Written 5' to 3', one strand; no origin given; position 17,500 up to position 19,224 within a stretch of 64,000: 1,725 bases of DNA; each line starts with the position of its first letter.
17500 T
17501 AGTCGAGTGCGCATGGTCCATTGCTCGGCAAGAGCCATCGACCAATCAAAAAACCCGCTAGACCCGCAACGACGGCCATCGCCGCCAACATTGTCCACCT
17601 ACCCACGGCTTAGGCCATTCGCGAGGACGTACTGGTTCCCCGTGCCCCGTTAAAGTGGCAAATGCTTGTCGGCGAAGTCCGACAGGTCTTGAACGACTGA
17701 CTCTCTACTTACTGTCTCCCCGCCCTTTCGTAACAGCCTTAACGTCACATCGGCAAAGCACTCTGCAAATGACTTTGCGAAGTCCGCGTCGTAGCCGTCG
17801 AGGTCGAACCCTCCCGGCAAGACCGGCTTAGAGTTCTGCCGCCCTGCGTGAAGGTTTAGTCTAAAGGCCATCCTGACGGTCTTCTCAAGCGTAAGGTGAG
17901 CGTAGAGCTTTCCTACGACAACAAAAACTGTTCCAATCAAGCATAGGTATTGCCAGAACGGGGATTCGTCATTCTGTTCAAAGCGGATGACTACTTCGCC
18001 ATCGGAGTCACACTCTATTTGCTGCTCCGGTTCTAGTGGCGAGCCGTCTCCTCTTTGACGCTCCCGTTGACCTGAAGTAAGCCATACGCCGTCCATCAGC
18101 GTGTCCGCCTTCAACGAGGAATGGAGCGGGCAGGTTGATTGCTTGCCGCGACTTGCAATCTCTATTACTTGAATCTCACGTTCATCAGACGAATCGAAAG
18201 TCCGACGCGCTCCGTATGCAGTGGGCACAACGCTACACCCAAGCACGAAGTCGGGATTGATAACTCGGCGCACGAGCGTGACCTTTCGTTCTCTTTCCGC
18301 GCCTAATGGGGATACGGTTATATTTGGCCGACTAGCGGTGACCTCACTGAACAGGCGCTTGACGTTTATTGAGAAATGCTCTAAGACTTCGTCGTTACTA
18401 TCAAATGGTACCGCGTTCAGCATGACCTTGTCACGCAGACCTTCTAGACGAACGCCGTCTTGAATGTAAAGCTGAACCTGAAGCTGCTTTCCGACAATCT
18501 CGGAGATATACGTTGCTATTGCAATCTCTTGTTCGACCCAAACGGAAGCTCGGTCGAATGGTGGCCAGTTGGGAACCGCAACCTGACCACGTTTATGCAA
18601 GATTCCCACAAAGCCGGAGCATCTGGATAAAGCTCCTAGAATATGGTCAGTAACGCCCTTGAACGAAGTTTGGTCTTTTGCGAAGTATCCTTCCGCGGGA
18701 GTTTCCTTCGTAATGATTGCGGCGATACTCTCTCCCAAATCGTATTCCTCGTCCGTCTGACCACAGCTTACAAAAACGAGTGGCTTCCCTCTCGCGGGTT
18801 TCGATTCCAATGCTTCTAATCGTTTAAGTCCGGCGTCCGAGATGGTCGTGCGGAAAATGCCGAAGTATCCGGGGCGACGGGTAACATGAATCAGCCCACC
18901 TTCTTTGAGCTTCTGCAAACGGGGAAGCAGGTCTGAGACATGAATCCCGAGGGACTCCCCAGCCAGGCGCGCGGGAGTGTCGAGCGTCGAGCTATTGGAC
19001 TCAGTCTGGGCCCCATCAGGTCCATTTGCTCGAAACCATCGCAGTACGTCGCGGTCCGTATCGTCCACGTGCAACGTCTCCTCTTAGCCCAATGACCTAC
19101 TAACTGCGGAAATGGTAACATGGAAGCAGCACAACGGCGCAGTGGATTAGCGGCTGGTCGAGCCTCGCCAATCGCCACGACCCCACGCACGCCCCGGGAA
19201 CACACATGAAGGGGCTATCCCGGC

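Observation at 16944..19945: wHTH plus TIR-like protein flanked by two paralogous TM/beta-sandwich proteins: candidate uncharacterised defence or abortive-infection module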

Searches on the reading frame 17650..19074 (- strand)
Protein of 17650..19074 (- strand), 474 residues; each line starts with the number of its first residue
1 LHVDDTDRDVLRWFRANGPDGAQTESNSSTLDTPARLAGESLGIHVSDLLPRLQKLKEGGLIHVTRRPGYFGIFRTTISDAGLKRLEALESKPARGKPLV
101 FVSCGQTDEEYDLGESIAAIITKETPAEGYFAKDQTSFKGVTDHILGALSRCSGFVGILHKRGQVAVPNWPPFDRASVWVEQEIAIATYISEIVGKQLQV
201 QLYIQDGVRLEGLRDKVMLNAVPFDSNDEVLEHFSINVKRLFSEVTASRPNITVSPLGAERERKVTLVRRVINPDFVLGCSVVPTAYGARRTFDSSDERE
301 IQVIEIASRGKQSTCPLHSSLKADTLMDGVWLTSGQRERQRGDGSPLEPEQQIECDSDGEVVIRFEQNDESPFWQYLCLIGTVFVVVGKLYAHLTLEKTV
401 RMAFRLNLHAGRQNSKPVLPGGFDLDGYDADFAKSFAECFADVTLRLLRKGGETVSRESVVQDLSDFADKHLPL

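Call 3: search_protein_families(library=pfam, proteins=[window:17650-19074:-], max_evalue=1)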
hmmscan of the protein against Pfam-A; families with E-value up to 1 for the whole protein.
window:17650-19074:- (474 aa): 1 family
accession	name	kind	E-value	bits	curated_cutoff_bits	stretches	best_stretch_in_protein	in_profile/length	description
PF22451.2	NirdL-like_HTH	-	0.096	12.7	27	1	38-62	22-46/47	Siroheme decarboxylase NirDL-like HTH domain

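Call 4: search_protein_families(library=padloc, proteins=[window:17650-19074:-], max_evalue=1)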
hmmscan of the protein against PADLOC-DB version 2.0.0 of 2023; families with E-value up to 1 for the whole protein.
window:17650-19074:- (474 aa): 0 families

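Call 5: search_protein_families(library=ncbifam, proteins=[window:17650-19074:-], max_evalue=1)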
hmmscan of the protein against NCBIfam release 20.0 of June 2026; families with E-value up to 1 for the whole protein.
window:17650-19074:- (474 aa): 0 families

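Call 7: find_homologous_proteins(query=window:17650-19074:-, max_evalue=0.001)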
Query window:17650-19074:- (474 aa): 162 proteins with E <= 0.001 among 8000 candidates; the best 120 are listed.
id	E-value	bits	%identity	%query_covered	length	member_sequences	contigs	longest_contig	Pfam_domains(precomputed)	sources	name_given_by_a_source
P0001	0.0e+0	1068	100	100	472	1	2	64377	-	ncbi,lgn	ncbi:MAG: hypothetical protein WB615_11240 [Candidatus Tumulicola sp.]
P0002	5.9e-107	376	44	100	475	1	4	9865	-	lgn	-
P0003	2.3e-104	368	44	100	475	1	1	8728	-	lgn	-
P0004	4.5e-102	360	43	100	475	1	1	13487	-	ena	-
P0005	7.7e-100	353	42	100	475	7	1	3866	-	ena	-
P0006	1.3e-90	322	40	100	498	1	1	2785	-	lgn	-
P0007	4.9e-82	294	39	99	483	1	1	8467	-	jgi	jgi:hypothetical protein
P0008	2.1e-59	220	47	52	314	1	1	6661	-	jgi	jgi:hypothetical protein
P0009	3.0e-59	219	46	53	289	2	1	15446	-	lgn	-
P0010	6.3e-59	218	39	69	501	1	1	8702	-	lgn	-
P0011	7.4e-56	208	44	52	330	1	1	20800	-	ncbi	-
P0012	4.1e-47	179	44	49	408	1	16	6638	-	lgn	-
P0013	3.7e-36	143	44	35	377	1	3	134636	-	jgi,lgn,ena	-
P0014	1.5e-33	134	35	59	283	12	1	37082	-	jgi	jgi:hypothetical protein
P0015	2.4e-33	134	45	32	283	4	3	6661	-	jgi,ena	jgi:hypothetical protein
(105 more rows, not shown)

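Call 8: search_solved_structures(query=window:17650-19074:-, max_evalue=10)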
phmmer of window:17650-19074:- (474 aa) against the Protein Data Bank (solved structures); distinct sequences matched with E-value up to 10: 1.
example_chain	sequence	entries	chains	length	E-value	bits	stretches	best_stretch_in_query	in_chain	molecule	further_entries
3u2r_A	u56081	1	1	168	0.45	12.3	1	45-94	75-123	Regulatory protein MarR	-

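Call 11: find_encoding_contigs(protein=P0004, flank=6000, max_places=4)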
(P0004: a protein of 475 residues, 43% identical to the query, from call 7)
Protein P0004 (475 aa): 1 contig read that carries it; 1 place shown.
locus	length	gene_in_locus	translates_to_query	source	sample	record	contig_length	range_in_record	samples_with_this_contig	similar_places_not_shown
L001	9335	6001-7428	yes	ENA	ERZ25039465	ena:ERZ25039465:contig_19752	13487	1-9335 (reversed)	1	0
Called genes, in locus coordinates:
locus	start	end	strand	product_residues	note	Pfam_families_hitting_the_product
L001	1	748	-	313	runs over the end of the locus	-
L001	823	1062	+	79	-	-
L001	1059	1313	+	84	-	-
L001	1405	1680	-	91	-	-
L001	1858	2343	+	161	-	-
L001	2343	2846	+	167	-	-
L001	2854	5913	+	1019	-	-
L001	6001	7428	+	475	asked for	-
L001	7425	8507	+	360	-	-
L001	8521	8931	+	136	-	-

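Call 12: find_encoding_contigs(protein=P0002, flank=6000, max_places=4)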
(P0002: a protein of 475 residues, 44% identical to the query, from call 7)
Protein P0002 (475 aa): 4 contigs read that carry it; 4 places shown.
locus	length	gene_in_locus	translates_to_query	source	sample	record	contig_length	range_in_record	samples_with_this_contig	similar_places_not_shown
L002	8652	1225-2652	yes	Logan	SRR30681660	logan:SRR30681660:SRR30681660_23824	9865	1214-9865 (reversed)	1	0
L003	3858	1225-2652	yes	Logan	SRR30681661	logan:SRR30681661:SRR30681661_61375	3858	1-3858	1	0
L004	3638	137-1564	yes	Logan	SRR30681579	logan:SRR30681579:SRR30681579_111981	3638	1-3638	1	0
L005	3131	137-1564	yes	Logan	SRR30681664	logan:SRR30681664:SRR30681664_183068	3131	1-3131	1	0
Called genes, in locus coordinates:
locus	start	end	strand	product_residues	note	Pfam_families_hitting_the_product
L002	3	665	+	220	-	?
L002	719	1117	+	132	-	-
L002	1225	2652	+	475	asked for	-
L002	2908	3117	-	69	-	PF13560:HTH_31, PF12844:HTH_19, PF01381:HTH_3, PF13443:HTH_26 (weak)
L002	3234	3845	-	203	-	PF13560:HTH_31 (weak)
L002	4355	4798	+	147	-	PF13392:HNH_3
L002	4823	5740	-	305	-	-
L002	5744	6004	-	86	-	-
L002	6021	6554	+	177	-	PF25084:LbH_EIF2B, PF25087:GMPPB_C, PF00132:Hexapep (weak)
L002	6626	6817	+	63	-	-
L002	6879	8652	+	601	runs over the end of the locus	PF01558:POR, PF01855:POR_N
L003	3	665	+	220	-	?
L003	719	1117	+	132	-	-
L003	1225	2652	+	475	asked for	-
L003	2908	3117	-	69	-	PF13560:HTH_31, PF12844:HTH_19, PF01381:HTH_3, PF13443:HTH_26 (weak)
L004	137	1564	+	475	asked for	-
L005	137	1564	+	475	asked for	-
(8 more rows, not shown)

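Call 16: search_solved_structures(query=A2, max_evalue=10, show_alignments=3)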
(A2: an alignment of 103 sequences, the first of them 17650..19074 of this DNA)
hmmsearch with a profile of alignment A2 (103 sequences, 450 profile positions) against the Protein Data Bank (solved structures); distinct sequences matched with E-value up to 10: 0.

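Call 17: search_protein_families(library=pfam, alignment_id=A2, max_evalue=0.01)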
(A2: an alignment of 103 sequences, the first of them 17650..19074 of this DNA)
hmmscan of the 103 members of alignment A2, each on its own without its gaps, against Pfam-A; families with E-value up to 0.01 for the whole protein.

A. member 1, window:17650-19074:- (474 aa): 0 families

B. families by the number of members that match (of 103 scanned): 3 families
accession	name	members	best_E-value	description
PF13676.11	TIR_2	1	0.0023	TIR domain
PF07749.17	ERp29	1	0.0052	Endoplasmic reticulum protein ERp29, C-terminal domain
PF14557.12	AphA_like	1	0.0097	Putative AphA-like transcriptional regulator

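Call 22: predict_structure(alignment_id=A2)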
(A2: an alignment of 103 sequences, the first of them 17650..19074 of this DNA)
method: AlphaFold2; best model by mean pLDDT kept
length: 474 residues; sequences in the alignment: 103
mean_pLDDT: 80.0   pTM: 0.52
mean pLDDT of the five models: 80.0, 77.9, 76.7, 76.2, 73.7
residues with pLDDT >= 90: 218; 70-90: 132; 50-70: 68; < 50: 56
segments of 3 or more residues with pLDDT < 50: 251-275, 310-319, 336-349, 410-416
pLDDT, mean of each block of 10 residues (from residue 1): 93 83 82 95 96 97 91 92 91 77 95 98 97 85 88 95 95 93 90 89 95 75 97 98 80 36 24 57 76 59 57 46 58 50 43 75 72 84 87 85 76 52 84 95 92 92 93 76
secondary structure, 60 per line:
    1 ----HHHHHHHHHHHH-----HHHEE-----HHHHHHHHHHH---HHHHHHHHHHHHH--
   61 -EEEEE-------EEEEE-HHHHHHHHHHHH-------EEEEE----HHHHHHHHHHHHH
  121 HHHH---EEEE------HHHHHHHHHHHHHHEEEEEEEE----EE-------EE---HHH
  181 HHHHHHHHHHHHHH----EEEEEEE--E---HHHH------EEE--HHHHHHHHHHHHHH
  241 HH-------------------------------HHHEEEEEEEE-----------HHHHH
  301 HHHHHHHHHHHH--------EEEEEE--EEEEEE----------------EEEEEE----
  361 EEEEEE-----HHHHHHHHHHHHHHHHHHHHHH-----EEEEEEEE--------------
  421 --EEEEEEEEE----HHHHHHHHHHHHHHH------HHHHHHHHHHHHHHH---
elements in order: H5-16 H32-42 H46-58 E62-66 E74-78 H80-91 E99-103 H108-124 E128-131 H138-151 E152-159 H178-194 E199-205 H212-215 E222-224 H227-242 E277-284 H296-312 E321-326 E329-334 E351-356 E361-366 H372-393 E399-406 E423-431 H436-450 H457-471

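Call 24: fold_search(model_id=the predicted structure, library=pdb)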
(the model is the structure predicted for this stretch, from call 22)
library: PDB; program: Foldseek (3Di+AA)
matches with E <= 10: 1265; with E <= 0.001: 2
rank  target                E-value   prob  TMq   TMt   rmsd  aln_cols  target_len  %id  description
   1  8qlp_A                6.3e-04  0.95  0.20  0.23  24.7       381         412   10  CryoEM structure of the RNA/DNA bound SPARTA (BabAgo/TIR-APAZ) tetrameric complex (released 2024-01-31)
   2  4jen_A                8.3e-04  1.00  0.20  0.69   4.9       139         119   14  Structure of Clostridium botulinum CMP N-glycosidase, BcmB (released 2013-09-11)
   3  8z92_E                1.5e-03  0.85  0.20  0.22  25.1       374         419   10  Crystal structure of CrtAgo/TIR-APAZ in complex with guide DNA and 16-nt target DNA (released 2025-03-12)
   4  4jem_A                1.9e-03  1.00  0.22  0.60   5.7       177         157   13  Crystal structure of MilB complexed with cytidine 5'-monophosphate (released 2013-09-11)
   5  5zkp                  2.1e-03  0.99  0.21  0.22  16.9       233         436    8  Crystal structure of the human platelet-activating factor receptor in complex with SR 27417 (released 2018-06-20)
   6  4jem_B                3.8e-03  1.00  0.21  0.57   5.0       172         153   14  Crystal structure of MilB complexed with cytidine 5'-monophosphate (released 2013-09-11)
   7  4d02                  3.8e-03  0.99  0.23  0.26   8.6       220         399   12  The crystallographic structure of Flavorubredoxin from Escherichia coli (released 2014-09-03)
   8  8z8y_B                3.8e-03  0.85  0.21  0.22  26.9       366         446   11  Crystal structure of CrtAgo/CrtTIR-APAZ complex (released 2025-03-12)
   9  7vu8                  4.1e-03  1.00  0.23  0.56   6.1       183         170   11  L7-Tir domain with bound ligand (released 2022-06-01)
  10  8qlo_A                4.1e-03  0.72  0.22  0.24  25.6       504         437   10  CryoEM structure of the apo SPARTA (BabAgo/TIR-APAZ) complex (released 2024-01-31)
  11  4hx9_B                4.3e-03  0.99  0.18  0.46   6.6       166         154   16  Designed Phosphodeoxyribosyltransferase (released 2013-01-16)
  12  8fex_A                4.3e-03  0.69  0.20  0.22  25.0       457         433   11  Inactivate state of Maribacter polysiphoniae Argonuate (short pAgo system) (released 2023-08-23)
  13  4cvh                  4.8e-03  0.96  0.17  0.20   9.6       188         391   13  Crystal structure of human isoprenoid synthase domain-containing protein (released 2015-02-04)
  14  9ia6_B                5.7e-03  1.00  0.20  0.62   5.3       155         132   14  Crystal structure of DNPH1 bound by compound 3. (released 2025-11-12)
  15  4fyh_D                6.4e-03  1.00  0.19  0.58   6.1       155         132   14  Crystal structure of rcl with phospho-triciribine (released 2013-01-02)
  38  6fi9_A                2.9e-02  0.99  0.15  0.43   8.8       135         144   16  Crystal Structure of a zinc-responsive MarR family member, Lactococcus lactis ZitR (released 2019-02-20)
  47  1lnw_H                3.9e-02  1.00  0.15  0.45   3.3        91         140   15  CRYSTAL STRUCTURE OF THE MEXR REPRESSOR OF THE MEXAB-OPRM MULTIDRUG EFFLUX OPERON OF PSEUDOMONAS AERUGINOSA (released 2002-09-11)
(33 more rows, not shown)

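Call 26: find_related_loci(query=A2, collection=genome_contigs, flank=8000)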
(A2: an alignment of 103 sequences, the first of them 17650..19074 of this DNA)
Query A2 (474 aa) in genome_contigs; peptide patterns used: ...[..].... (x = any residue, [..] = any of these).
105 stretches matched a pattern; 90 encode a relative of the query (tblastn E <= 1e-3); the best 80 are kept; 80 distinct loci.
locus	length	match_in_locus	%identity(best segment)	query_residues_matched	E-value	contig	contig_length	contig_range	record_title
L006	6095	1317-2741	42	1-473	2e-105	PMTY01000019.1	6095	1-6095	MAG: Vulcanimicrobiota bacterium isolate palsa_1483 73.20110700_P2M.28_contig_10946, whole genome shotgun sequence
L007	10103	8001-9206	40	72-473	3e-80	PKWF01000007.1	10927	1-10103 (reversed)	MAG: Vulcanimicrobiota bacterium isolate palsa_1505 73.20120500_P31.9_contig_5522, whole genome shotgun sequence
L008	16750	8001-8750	46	1-248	2e-64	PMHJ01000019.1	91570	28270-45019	MAG: Vulcanimicrobiota bacterium isolate palsa_1517 73.20120600_P3M.20_contig_2337, whole genome shotgun sequence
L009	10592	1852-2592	46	1-245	2e-62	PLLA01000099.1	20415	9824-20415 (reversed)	MAG: Vulcanimicrobiota bacterium isolate palsa_1529 73.20120800_P1D.16_contig_401, whole genome shotgun sequence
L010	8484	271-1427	48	1-381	9e-75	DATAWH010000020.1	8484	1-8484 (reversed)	MAG TPA_asm: Candidatus Cybelea sp. isolate SMAG_U5620 k141_2025897, whole genome shotgun sequence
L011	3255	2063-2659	40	97-301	6e-39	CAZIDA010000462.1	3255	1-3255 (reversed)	MAG TPA_asm: uncultured Acidobacteriota bacterium isolate SRP271791_co2_76 genome assembly, contig: NODE_10294_length_32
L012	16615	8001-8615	42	73-285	7e-39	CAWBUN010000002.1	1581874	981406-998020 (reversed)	MAG: uncultured Solibacteraceae bacterium isolate MFD06714.bin.2.93 genome assembly, contig: contig_14272, whole genome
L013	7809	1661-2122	46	97-250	4e-38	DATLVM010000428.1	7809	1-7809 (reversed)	MAG TPA_asm: Pyrinomonadaceae bacterium isolate SMAG_U13192 k141_226393, whole genome shotgun sequence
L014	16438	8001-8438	49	93-241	9e-38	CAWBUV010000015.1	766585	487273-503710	MAG: uncultured Solibacteraceae bacterium isolate MFD00822.bin.2.163 genome assembly, contig: contig_67945, whole genome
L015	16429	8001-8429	48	93-235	1e-37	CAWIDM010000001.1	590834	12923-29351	MAG: Candidatus Eremiobacteraeota bacterium isolate MFD01248.bin.1.88 genome assembly, contig: contig_13081, whole genom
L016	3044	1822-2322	43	92-258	2e-37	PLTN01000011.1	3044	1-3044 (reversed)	MAG: Vulcanimicrobiota bacterium isolate bog_1524 73.20120700_S1D.184_contig_747731, whole genome shotgun sequence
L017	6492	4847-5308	46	97-250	2e-37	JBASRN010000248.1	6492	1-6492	MAG: Blastocatellia bacterium isolate MFD13521_ilm_asm_bin1 k127_119407, whole genome shotgun sequence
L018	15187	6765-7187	48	97-235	4e-37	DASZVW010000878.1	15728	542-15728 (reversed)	MAG TPA_asm: Polyangia bacterium isolate SMAG_U6141 k141_346200, whole genome shotgun sequence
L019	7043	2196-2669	43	95-258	4e-37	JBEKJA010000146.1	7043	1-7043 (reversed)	MAG: Syntrophales bacterium isolate SPRUCE 312 SPRUCE_312_146, whole genome shotgun sequence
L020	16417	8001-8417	47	97-234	3e-36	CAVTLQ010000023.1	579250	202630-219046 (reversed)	MAG: uncultured Acidobacteriota bacterium isolate MFD09222.bin.3.186 genome assembly, contig: contig_87301, whole genome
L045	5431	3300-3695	43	100-231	3e-30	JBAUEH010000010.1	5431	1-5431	MAG: Candidatus Acidiferrales bacterium isolate MFD10743_ilm_asm_bin16 k127_143131, whole genome shotgun sequence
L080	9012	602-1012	39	96-231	2e-25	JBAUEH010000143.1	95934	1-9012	MAG: Candidatus Acidiferrales bacterium isolate MFD10743_ilm_asm_bin16 k127_137262, whole genome shotgun sequence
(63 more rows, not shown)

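Call 45: find_encoding_contigs(protein=P0007, flank=6000, max_places=3)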
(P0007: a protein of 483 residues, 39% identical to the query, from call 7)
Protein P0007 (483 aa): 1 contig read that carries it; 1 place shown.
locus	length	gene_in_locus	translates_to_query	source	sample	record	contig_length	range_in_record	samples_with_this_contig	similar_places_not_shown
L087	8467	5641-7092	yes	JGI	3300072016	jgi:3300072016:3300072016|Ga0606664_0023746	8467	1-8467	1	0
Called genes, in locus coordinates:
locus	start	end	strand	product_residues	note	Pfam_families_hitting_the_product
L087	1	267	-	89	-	?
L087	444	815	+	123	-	-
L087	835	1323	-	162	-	-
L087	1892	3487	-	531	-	-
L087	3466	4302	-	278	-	-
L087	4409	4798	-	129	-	-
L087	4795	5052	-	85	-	PF01381:HTH_3, PF13560:HTH_31 (weak)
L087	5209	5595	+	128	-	PF13560:HTH_31 (weak), PF01381:HTH_3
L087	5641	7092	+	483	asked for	-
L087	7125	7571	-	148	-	PF10387:DUF2442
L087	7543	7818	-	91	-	PF13711:DUF4160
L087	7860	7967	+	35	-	-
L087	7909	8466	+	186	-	?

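Call 52: search_protein_families(library=pfam, alignment_id=A5, max_evalue=0.0001)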
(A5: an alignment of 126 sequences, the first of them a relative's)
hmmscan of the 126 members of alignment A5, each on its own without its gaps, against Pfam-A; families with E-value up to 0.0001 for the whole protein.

A. member 1, L001:7281-8504:+ (408 aa): 0 families

B. families by the number of members that match (of 126 scanned): 113 families (the first 25 are shown)
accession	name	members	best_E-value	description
PF18928.5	DUF5677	3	1.4e-22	Family of unknown function (DUF5677)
PF07287.17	AtuA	2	8.4e-156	Acyclic terpene utilisation family protein AtuA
PF04389.22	Peptidase_M28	2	1.5e-43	Peptidase family M28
PF00805.28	Pentapeptide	2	5.9e-40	Pentapeptide repeats (8 copies)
PF08937.16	ThsB_TIR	2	2.3e-15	Thoeris protein ThsB, TIR-like domain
PF13560.12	HTH_31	2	3.2e-10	Helix-turn-helix domain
PF00290.26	Trp_syntA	1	2.6e-85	Tryptophan synthase alpha chain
PF07364.17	DUF1485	1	6.1e-75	Metallopeptidase family M81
PF00152.25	tRNA-synt_2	1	3.1e-73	tRNA synthetases class II (D, K and N)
PF11992.13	TgpA_N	1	5.1e-73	TgpA N-terminal domain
PF00266.25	Aminotran_5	1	4.6e-64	Aminotransferase class-V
PF00710.25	Asparaginase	1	2e-55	Asparaginase, N-terminal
PF13738.12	Pyr_redox_3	1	2.3e-43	Pyridine nucleotide-disulphide oxidoreductase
PF00742.24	Homoserine_dh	1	4.7e-43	Homoserine dehydrogenase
PF07171.17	MlrC_C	1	2.2e-40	MlrC C-terminus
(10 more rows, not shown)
